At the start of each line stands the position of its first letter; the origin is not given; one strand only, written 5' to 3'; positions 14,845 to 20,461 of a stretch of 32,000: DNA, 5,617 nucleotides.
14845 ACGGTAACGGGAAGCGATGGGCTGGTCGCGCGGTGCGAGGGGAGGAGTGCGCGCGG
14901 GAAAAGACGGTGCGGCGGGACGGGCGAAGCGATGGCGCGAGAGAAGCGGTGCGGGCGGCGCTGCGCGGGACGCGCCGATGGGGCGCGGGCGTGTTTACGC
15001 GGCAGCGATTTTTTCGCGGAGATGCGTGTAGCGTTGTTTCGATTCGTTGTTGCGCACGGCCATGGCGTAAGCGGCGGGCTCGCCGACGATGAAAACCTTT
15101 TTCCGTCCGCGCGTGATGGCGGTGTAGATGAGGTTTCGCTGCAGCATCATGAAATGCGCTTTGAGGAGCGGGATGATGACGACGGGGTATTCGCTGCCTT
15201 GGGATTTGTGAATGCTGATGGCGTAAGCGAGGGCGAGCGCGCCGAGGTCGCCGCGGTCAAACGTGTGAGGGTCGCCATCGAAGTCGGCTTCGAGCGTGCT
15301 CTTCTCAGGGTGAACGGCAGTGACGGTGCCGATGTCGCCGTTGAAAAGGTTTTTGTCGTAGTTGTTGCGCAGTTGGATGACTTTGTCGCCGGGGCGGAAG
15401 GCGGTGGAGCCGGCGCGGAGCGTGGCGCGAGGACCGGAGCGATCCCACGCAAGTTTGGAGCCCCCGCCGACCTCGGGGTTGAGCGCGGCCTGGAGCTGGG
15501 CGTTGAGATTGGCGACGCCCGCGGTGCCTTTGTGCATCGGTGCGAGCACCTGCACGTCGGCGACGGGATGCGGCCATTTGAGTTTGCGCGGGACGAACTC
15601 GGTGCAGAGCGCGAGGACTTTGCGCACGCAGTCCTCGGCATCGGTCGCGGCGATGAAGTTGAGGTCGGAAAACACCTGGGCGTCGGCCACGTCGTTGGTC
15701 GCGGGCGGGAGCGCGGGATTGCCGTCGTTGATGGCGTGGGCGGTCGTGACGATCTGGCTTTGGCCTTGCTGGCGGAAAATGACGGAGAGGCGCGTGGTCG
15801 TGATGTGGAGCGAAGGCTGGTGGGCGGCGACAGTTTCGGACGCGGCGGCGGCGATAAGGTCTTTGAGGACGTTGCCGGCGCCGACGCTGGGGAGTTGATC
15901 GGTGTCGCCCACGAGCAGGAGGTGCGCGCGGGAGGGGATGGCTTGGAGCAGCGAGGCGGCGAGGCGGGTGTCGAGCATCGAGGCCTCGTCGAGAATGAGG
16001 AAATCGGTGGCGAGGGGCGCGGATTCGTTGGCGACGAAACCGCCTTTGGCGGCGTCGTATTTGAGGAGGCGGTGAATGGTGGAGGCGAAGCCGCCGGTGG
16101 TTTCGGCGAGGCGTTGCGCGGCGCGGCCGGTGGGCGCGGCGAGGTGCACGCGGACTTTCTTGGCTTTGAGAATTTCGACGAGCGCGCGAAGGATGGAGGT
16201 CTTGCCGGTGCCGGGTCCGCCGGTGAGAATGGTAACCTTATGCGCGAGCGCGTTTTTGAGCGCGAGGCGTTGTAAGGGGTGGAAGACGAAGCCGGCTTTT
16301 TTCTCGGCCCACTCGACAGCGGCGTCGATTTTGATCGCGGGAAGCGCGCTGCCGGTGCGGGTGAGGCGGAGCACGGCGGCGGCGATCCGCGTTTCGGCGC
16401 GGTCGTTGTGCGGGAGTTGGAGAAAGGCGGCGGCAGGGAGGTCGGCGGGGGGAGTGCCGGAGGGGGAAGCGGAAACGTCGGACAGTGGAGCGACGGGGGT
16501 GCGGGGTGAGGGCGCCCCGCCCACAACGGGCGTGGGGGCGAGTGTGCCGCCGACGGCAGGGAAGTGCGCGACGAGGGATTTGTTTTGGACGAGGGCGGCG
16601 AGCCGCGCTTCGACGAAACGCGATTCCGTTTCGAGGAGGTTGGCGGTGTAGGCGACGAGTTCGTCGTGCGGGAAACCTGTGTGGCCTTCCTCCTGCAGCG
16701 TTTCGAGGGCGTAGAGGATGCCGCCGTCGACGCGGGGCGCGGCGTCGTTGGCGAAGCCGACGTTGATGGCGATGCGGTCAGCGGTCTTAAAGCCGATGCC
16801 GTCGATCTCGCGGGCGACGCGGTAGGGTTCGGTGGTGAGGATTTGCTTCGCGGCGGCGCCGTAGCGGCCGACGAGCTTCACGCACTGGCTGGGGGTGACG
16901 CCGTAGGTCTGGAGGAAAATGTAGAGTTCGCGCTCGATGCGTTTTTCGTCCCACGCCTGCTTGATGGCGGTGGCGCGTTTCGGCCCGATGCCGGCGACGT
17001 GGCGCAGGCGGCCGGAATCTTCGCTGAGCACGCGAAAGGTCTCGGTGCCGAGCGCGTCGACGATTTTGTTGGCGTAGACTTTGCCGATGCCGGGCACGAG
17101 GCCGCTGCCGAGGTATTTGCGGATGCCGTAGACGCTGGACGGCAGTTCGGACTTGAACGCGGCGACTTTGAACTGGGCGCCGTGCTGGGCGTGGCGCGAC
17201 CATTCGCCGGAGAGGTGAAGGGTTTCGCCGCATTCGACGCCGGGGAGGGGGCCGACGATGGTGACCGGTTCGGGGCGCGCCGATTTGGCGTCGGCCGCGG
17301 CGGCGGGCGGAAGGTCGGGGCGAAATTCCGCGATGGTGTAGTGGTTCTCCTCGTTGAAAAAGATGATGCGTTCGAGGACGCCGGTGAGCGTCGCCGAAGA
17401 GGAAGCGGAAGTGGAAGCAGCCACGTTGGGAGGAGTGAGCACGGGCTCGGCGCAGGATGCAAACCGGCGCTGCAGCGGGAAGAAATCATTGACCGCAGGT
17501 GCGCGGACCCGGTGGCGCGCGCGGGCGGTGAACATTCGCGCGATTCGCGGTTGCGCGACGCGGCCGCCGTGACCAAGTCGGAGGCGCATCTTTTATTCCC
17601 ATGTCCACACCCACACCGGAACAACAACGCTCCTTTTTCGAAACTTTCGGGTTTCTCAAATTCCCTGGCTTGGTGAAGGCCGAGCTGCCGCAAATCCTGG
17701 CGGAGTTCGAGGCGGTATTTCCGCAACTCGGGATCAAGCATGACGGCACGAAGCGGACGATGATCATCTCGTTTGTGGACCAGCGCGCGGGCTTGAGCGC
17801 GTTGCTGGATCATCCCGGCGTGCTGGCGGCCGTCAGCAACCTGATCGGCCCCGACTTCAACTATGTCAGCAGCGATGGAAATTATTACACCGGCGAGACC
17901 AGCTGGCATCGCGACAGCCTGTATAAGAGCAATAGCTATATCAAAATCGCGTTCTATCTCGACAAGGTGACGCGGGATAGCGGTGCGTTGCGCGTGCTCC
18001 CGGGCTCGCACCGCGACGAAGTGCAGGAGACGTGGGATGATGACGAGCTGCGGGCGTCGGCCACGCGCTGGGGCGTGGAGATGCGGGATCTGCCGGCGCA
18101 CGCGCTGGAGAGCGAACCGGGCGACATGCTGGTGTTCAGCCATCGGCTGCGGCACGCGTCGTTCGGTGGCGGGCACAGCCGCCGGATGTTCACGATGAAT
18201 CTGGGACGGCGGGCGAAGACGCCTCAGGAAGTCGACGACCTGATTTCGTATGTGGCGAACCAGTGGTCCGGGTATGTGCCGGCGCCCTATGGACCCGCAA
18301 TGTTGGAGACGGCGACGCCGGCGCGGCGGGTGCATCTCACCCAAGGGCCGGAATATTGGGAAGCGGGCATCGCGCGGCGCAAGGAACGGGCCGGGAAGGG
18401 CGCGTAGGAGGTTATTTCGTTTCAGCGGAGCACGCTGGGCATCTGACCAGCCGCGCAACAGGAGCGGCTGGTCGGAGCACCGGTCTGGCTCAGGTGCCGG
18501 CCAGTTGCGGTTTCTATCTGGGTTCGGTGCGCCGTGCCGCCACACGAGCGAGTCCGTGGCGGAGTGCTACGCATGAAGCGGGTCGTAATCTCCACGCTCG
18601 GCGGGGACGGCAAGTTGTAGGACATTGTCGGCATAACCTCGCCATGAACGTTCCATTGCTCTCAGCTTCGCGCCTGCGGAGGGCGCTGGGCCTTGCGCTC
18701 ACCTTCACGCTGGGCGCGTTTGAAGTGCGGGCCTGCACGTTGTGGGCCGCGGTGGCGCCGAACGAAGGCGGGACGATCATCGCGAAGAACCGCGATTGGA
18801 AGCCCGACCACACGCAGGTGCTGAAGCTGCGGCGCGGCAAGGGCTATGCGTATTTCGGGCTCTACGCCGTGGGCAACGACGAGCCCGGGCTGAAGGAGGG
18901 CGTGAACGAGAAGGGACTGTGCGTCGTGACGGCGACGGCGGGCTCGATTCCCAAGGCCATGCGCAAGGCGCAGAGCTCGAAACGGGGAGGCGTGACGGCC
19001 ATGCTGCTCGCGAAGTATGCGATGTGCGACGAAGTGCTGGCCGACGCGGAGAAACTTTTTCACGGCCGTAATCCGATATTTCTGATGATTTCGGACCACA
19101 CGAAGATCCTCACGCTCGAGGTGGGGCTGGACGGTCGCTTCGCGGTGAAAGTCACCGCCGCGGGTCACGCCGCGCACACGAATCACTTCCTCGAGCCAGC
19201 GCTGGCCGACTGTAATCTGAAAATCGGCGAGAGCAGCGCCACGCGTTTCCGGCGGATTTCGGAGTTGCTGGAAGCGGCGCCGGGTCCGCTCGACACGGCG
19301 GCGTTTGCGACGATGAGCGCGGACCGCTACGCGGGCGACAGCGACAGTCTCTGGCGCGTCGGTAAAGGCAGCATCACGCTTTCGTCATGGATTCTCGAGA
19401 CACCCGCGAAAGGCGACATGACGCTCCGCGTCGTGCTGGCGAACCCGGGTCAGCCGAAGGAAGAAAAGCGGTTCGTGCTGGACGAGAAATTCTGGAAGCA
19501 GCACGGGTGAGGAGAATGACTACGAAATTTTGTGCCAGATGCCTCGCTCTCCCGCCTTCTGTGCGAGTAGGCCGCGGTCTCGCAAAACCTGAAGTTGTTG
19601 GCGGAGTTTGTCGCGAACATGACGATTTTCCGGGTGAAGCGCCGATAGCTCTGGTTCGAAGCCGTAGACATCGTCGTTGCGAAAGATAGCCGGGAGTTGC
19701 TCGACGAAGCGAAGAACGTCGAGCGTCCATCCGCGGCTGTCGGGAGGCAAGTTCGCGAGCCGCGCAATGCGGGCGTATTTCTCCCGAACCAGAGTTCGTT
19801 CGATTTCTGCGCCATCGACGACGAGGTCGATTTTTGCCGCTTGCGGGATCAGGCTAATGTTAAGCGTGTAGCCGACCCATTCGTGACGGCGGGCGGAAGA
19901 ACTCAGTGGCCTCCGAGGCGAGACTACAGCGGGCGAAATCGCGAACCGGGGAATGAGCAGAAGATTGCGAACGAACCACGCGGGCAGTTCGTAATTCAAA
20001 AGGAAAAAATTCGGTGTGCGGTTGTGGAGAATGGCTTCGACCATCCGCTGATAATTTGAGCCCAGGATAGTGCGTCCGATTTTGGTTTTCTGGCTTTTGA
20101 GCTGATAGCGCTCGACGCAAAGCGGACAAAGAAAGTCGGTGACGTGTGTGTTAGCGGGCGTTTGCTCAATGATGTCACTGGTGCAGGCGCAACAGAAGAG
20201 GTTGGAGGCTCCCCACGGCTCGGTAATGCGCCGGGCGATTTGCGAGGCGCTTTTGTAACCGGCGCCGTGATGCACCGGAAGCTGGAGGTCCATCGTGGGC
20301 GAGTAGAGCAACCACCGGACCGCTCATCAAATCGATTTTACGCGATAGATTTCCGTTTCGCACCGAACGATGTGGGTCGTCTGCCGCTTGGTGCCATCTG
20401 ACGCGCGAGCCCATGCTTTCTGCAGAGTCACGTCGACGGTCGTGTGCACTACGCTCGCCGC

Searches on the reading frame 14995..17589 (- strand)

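Call 13: search_protein_families(library=pfam, proteins=[window:14995-17589:-], max_evalue=0.001)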
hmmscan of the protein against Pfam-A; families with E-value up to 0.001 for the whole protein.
window:14995-17589:- (864 aa): 15 families
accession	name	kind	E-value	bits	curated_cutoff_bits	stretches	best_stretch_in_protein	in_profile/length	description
PF13245.12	AAA_19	-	1.2e-42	145.6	25.1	1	440-570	1-133/134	AAA domain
PF13604.12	AAA_30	-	3.9e-39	134.8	27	1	439-626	5-174/191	AAA domain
PF14490.11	HHH_RecD2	-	2.9e-30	104.5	27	1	216-304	2-91/92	ATP-dependent RecD2 DNA helicase HHH domain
PF23139.1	OB_YrrC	-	9.9e-21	73.9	27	1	67-150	3-76/76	ATP-dependent DNA helicase YrrC, OB-fold domain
PF13538.12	UvrD_C_2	-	1.7e-19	69.9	27.4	1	787-835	1-52/52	UvrD-like helicase C-terminal domain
PF18335.7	SH3_13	-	9.9e-18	64.1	41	1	695-770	1-65/65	ATP-dependent RecD-like DNA helicase SH3 domain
PF01443.25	Viral_helicase1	-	8.7e-11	42.5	21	1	454-571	2-103/228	Viral superfamily 1 RNA helicase core domain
PF13086.12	AAA_11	-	1.3e-08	35.4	27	1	440-495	6-69/257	AAA domain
PF14520.12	HHH_5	-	2e-08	35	27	1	165-213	7-55/57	Helix-hairpin-helix domain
PF13401.12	AAA_22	-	2.7e-05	24.9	27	1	451-561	6-122/130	AAA domain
PF09848.15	SLFN-g3_helicase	-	2.7e-05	24.1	24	1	451-628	2-182/354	Schlafen group 3, DNA/RNA helicase domain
PF05127.21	NAT10_TcmA_helicase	-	0.00015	22.1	22.7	1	454-551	1-113/176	RNA cytidine acetyltransferase NAT10/TcmA, helicase domain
PF05970.20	PIF1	-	0.00022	21.3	25.9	1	451-547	23-122/223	PIF1-like helicase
PF13191.12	AAA_16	-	0.00034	21.6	32.6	0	451-562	25-139/167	AAA ATPase domain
PF00633.29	HHH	-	0.00091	19.4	24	0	198-211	16-29/30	Helix-hairpin-helix motif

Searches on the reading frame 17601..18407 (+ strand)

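Call 13: search_protein_families(library=pfam, proteins=[window:17601-18407:+], max_evalue=0.001)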
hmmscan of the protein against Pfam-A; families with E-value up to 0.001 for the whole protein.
window:17601-18407:+ (268 aa): 1 family
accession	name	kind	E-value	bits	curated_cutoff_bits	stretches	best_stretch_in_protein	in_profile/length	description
PF05721.19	PhyH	-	6.2e-15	56.5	22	1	13-195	1-212/213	Phytanoyl-CoA dioxygenase (PhyH)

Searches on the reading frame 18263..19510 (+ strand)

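Call 13: search_protein_families(library=pfam, proteins=[window:18263-19510:+], max_evalue=0.001)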
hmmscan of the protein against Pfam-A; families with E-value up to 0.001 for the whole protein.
window:18263-19510:+ (415 aa): 1 family
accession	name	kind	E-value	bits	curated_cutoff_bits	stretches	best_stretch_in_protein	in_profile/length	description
PF03417.21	AAT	-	5.4e-22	79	23.2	1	168-367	4-195/225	Acyl-coenzyme A:6-aminopenicillanic acid acyl-transferase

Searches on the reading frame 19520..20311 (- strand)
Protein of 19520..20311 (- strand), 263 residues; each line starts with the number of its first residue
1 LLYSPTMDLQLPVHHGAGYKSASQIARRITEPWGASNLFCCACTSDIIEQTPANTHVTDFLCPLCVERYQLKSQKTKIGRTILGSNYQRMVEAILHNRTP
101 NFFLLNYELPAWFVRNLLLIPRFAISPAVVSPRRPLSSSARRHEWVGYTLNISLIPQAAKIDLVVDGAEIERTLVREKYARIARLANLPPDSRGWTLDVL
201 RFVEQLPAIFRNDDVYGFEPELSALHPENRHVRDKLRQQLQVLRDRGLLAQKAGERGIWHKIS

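Call 13: search_protein_families(library=pfam, proteins=[window:19520-20311:-], max_evalue=0.001)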
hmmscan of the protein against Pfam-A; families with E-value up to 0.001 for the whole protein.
window:19520-20311:- (263 aa): 2 families
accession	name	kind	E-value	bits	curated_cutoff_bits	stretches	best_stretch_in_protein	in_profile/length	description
PF06044.18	DpnI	-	2.8e-52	177.5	26.7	1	7-186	1-181/183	Dam-replacing family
PF17726.7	DpnI_C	-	2.7e-21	75.9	23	1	191-250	1-61/70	Dam-replacing HTH domain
